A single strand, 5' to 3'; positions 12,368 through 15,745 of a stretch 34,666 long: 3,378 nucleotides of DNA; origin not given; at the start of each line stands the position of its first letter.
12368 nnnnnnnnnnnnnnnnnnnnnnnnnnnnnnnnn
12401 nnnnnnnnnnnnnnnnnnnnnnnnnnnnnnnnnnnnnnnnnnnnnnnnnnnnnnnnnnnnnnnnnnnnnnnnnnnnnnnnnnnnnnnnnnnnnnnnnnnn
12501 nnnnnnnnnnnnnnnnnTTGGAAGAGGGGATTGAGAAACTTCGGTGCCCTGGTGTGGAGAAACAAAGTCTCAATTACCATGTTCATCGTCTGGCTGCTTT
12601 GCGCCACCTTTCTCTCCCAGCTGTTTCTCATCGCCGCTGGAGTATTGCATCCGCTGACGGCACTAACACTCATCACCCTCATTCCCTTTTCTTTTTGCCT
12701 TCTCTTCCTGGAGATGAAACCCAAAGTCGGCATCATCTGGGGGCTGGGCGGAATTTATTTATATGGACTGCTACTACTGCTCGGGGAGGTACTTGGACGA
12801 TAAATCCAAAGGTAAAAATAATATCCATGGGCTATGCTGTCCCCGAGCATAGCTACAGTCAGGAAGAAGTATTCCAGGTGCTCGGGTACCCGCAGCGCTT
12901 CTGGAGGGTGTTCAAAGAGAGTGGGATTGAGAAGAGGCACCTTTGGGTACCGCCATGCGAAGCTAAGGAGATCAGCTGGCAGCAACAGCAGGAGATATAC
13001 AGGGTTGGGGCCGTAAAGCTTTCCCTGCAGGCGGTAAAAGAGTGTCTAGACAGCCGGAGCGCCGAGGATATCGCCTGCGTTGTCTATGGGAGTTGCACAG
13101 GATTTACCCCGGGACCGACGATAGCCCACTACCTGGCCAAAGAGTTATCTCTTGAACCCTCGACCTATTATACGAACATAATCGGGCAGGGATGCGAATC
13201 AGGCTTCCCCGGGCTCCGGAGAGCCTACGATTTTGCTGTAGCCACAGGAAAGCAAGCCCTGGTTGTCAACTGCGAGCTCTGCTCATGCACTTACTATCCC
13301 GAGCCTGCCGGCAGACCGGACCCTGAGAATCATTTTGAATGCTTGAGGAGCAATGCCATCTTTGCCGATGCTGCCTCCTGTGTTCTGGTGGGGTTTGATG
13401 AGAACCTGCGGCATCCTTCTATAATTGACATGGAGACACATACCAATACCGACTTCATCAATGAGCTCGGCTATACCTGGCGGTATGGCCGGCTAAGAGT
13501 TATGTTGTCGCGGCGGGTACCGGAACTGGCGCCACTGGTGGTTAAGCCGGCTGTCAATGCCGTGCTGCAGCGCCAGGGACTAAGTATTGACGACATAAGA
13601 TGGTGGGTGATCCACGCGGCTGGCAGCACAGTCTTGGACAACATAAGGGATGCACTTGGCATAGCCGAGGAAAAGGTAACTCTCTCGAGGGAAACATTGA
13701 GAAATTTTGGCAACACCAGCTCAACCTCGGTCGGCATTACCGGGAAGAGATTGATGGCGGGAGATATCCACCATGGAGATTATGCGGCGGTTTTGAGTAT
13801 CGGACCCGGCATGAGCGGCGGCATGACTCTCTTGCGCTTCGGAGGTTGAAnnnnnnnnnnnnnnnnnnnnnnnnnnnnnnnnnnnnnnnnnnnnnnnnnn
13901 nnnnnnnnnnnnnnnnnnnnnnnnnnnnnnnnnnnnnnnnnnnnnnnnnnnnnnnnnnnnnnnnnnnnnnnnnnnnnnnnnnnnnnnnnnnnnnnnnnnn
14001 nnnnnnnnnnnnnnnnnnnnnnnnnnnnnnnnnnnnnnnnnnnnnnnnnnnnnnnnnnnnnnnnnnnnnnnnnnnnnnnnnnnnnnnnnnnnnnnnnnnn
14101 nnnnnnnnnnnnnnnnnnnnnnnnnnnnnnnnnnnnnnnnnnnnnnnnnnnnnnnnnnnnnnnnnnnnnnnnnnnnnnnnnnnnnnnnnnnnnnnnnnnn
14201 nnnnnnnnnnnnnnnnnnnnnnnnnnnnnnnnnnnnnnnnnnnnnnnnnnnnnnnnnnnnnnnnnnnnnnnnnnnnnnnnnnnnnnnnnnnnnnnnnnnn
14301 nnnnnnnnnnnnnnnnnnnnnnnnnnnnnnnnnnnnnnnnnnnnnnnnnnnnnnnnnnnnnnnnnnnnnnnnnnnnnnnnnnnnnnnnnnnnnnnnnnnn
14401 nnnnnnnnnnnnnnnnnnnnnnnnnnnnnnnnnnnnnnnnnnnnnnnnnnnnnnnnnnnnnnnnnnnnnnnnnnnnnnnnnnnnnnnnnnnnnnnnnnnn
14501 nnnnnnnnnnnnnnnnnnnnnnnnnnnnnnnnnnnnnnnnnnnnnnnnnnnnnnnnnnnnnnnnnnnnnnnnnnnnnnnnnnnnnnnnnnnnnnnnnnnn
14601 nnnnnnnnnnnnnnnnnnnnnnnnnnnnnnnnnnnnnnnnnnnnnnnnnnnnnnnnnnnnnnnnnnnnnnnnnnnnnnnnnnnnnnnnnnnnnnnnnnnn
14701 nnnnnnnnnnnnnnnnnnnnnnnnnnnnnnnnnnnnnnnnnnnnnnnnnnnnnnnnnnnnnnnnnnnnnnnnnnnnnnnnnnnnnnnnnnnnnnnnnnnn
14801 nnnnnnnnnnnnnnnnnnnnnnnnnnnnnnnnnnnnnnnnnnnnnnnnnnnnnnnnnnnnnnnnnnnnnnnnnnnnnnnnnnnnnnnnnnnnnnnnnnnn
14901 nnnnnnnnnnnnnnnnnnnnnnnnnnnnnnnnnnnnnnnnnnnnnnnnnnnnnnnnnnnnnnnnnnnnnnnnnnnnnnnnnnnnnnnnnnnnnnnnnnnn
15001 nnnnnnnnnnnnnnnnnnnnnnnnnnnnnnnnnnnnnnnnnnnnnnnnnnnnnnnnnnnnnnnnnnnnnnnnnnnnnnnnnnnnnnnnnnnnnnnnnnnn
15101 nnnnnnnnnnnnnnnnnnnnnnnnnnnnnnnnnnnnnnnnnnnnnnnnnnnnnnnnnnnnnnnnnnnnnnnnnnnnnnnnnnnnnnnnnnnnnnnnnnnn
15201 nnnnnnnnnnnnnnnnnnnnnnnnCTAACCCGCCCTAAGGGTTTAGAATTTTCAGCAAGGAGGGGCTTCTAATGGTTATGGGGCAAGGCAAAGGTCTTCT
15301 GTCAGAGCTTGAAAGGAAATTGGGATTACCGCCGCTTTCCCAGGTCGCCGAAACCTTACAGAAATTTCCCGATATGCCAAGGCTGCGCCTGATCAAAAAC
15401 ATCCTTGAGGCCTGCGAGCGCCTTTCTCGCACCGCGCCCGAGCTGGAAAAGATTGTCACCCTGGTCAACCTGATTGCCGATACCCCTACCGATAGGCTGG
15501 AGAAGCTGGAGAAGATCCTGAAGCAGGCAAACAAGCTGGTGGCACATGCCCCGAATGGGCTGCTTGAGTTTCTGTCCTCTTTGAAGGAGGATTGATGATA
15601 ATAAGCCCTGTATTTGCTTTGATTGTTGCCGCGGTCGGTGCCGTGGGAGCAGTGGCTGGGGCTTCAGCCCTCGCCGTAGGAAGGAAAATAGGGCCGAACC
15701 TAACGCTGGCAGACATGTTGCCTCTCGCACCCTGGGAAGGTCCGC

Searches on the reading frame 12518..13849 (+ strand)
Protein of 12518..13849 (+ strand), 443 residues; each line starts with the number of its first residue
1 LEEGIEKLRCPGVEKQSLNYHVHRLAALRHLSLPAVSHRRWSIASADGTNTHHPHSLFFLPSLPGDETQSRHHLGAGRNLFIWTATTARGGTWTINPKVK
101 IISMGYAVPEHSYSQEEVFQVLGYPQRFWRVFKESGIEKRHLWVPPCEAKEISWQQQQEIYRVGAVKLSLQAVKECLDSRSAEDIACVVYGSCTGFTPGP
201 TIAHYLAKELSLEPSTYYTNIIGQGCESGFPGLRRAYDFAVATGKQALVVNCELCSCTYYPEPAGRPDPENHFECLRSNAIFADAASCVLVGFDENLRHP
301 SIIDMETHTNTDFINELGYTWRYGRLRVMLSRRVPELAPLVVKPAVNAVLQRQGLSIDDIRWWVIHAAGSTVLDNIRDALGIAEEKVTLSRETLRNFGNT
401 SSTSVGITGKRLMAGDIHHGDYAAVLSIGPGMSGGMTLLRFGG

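Call 19: search_protein_families(library=phrogs, max_evalue=0.001, proteins=[window:12518-13849:+])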
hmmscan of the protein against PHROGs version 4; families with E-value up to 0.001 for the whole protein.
window:12518-13849:+ (443 aa): 0 families

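Call 20: search_protein_families(library=pfam, max_evalue=0.001, proteins=[window:12518-13849:+])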
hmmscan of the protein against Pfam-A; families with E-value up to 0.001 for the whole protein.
window:12518-13849:+ (443 aa): 4 families
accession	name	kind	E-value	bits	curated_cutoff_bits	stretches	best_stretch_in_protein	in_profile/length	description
PF08541.16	ACP_syn_III_C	-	3.6e-15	56.3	26.6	1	350-440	1-89/90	3-Oxoacyl-[acyl-carrier-protein (ACP)] synthase III C terminal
PF00195.25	Chal_sti_synt_N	-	1e-13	51.7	27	1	147-294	81-224/225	Chalcone and stilbene synthases, N-terminal domain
PF02797.21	Chal_sti_synt_C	-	5.3e-10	39.9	27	1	326-433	26-141/151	Chalcone and stilbene synthases, C-terminal domain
PF08392.18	FAE1_CUT1_RppA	-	0.00064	19.6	27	0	130-261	50-181/290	FAE1/Type III polyketide synthase-like protein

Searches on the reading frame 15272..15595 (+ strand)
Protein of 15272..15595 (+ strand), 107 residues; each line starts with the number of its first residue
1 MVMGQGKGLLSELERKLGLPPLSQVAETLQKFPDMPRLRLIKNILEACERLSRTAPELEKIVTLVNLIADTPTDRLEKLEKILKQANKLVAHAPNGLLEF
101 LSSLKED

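Call 58: search_protein_families(library=pfam, max_evalue=0.05, proteins=[window:15272-15595:+])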
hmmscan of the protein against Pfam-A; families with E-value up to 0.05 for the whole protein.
window:15272-15595:+ (107 aa): 1 family
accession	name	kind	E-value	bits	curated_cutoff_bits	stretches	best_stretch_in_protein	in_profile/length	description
PF05659.16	RPW8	-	0.02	15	30.4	1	51-91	41-80/139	Arabidopsis broad-spectrum mildew resistance protein RPW8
